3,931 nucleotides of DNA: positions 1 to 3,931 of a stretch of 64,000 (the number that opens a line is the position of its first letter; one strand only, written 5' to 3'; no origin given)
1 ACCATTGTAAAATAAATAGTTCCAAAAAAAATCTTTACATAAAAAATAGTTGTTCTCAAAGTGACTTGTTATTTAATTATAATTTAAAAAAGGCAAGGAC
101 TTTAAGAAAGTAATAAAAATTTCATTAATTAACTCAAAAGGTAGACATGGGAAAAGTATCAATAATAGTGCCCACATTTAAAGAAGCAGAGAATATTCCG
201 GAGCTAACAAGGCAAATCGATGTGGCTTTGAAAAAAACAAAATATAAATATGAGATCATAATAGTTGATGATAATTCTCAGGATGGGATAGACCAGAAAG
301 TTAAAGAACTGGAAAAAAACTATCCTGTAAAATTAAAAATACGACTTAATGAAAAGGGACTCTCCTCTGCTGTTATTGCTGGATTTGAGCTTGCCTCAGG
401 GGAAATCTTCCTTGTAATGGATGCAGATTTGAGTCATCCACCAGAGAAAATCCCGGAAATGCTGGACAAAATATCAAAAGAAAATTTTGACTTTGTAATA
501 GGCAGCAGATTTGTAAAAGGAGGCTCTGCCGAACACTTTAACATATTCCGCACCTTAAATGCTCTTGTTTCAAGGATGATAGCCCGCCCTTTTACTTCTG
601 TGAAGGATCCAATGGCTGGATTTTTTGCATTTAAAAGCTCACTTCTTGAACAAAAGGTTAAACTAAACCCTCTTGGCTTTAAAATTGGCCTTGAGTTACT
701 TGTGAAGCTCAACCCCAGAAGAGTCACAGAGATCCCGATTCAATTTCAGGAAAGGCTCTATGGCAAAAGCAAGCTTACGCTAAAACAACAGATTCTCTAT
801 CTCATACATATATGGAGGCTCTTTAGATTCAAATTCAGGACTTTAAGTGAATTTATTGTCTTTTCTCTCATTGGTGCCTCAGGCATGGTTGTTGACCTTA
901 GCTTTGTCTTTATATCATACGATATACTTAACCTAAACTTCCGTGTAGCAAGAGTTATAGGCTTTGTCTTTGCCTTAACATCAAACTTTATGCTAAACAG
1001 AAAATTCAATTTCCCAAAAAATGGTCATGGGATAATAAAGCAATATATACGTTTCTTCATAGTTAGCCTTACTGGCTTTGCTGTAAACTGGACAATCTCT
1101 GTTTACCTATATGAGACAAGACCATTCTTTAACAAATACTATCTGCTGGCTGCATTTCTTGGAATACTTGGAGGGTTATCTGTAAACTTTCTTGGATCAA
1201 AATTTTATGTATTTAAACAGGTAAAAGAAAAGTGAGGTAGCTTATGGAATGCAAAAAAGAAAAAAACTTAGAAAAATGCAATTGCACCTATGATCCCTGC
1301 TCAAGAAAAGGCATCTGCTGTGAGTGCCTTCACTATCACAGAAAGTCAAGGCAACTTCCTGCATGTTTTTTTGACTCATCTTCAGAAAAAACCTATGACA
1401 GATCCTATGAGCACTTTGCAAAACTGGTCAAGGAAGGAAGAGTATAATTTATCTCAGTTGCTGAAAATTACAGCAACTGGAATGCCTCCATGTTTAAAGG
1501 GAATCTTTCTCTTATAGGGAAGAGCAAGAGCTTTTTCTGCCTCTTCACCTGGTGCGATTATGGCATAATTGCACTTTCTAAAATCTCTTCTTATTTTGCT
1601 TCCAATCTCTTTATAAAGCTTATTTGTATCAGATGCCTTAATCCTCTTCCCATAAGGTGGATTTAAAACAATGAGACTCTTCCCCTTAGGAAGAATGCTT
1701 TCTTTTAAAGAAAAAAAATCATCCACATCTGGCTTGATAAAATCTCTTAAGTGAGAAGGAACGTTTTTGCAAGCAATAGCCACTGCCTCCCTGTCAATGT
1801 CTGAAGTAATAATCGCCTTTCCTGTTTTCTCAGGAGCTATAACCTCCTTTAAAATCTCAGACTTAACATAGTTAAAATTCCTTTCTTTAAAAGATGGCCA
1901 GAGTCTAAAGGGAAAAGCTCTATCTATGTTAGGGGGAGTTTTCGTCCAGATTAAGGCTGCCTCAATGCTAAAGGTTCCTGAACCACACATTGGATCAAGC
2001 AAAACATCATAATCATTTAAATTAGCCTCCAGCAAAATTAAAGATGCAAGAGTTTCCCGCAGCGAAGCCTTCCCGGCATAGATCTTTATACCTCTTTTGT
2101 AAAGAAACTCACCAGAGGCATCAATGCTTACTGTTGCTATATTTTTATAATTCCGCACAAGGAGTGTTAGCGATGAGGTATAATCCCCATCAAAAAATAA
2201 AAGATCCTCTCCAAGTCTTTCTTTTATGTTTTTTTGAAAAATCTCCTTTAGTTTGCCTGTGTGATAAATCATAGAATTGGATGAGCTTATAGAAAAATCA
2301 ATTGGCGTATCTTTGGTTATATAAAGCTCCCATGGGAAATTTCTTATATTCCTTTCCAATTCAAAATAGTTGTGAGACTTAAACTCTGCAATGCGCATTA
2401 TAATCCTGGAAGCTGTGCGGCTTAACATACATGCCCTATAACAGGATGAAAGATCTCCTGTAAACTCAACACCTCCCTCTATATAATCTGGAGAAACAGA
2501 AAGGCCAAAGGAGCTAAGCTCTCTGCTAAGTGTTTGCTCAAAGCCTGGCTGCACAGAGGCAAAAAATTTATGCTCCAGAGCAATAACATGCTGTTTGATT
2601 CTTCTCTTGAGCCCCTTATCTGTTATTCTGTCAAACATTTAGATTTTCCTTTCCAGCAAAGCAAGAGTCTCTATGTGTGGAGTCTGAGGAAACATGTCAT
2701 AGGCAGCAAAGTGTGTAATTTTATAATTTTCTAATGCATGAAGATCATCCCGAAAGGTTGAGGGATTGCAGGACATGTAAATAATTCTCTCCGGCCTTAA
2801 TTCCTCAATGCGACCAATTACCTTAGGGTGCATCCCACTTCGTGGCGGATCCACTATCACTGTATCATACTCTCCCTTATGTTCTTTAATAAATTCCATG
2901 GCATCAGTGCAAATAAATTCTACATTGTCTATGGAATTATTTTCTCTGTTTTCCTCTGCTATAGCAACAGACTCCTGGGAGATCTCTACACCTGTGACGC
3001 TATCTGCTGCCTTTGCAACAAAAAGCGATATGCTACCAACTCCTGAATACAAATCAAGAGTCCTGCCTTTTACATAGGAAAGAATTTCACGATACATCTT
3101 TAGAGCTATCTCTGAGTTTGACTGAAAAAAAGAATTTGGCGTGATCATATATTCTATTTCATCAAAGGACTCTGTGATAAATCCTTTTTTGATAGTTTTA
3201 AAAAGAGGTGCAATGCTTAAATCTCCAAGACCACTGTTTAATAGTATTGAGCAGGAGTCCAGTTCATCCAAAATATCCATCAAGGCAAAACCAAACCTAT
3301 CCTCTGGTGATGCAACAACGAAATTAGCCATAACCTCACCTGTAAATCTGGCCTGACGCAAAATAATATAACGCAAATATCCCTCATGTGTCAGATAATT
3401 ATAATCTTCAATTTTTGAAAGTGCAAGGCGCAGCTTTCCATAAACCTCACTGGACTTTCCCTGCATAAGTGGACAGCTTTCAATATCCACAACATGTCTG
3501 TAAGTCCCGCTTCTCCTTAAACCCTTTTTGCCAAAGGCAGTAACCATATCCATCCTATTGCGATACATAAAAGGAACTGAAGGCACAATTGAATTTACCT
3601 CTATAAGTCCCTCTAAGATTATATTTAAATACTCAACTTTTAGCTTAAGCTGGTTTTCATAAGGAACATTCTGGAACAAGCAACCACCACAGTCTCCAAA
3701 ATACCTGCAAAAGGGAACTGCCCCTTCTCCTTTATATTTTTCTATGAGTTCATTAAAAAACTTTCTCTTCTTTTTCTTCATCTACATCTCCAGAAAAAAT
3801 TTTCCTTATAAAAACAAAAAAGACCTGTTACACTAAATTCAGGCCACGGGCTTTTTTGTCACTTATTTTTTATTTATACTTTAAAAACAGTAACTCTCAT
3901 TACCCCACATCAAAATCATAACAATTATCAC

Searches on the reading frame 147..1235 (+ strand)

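Call 96: search_protein_families(library=pfam, proteins=[window:147-1235:+], max_evalue=0.00001)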
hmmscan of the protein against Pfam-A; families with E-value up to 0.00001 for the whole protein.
window:147-1235:+ (362 aa): 3 families
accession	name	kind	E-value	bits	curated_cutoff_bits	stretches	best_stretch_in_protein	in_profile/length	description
PF00535.33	Glycos_transf_2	-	2.3e-31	109.4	23.3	1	5-167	1-164/168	Glycosyl transferase family 2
PF04138.20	GtrA_DPMS_TM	-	1.3e-20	74.2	26.1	1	239-356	2-117/117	GtrA/DPMS, transmembrane domain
PF13641.12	Glyco_tranf_2_3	-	2.7e-06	28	27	1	4-127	3-129/230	Glycosyltransferase like family 2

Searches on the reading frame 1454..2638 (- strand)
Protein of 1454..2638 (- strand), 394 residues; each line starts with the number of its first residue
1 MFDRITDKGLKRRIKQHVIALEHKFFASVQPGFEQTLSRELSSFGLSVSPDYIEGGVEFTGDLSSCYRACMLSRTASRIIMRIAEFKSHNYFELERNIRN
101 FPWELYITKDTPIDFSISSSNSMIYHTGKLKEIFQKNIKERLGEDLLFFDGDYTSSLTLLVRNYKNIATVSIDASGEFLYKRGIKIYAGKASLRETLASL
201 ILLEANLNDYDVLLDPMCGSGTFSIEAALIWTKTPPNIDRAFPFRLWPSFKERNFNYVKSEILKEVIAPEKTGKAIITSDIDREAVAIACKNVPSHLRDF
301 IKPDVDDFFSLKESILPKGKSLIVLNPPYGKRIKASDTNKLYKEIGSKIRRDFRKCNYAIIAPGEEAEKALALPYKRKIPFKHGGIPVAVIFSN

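Call 96: search_protein_families(library=pfam, proteins=[window:1454-2638:-], max_evalue=0.00001)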
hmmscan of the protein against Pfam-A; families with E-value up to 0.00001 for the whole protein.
window:1454-2638:- (394 aa): 2 families
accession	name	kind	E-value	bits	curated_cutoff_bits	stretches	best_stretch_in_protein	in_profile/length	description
PF01170.24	UPF0020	-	8.5e-32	110.9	22.3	1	182-385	1-190/197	RMKL-like, methyltransferase domain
PF22020.1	RlmL_1st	-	1.7e-15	57.1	27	1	24-79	1-54/55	RlmL ferredoxin-like domain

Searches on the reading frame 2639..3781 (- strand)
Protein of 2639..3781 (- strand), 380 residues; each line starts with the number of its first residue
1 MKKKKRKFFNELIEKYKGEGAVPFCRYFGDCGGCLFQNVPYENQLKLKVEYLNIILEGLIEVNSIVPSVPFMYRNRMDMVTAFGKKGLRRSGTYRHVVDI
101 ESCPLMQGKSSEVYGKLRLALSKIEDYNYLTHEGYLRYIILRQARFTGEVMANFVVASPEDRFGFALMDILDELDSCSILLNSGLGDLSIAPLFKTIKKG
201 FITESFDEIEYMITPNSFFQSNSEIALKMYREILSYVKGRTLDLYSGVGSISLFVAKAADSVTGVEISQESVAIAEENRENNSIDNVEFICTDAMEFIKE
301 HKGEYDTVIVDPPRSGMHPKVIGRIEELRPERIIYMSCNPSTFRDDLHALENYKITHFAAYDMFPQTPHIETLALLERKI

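Call 96: search_protein_families(library=pfam, proteins=[window:2639-3781:-], max_evalue=0.00001)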
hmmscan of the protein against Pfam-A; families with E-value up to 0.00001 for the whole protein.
window:2639-3781:- (380 aa): 6 families
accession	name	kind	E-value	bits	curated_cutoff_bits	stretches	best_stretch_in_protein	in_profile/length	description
PF05958.17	tRNA_U5-meth_tr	-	2.8e-32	112.5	23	1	208-379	169-357/357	tRNA (Uracil-5-)-methyltransferase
PF05175.20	MTS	-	1.3e-10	41.6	23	1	233-313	26-107/170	Methyltransferase small domain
PF13847.12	Methyltransf_31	-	2.2e-10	40.8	27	1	240-341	6-113/145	Methyltransferase domain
PF13649.12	Methyltransf_25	-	1e-08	36.1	27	1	242-310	2-70/97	Methyltransferase domain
PF03602.21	Cons_hypoth95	-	4.3e-08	33.5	24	1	238-352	42-167/182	Conserved hypothetical protein 95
PF09445.16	Methyltransf_15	-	1.8e-06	28.1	22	1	240-317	3-84/165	RNA cap guanine-N2 methyltransferase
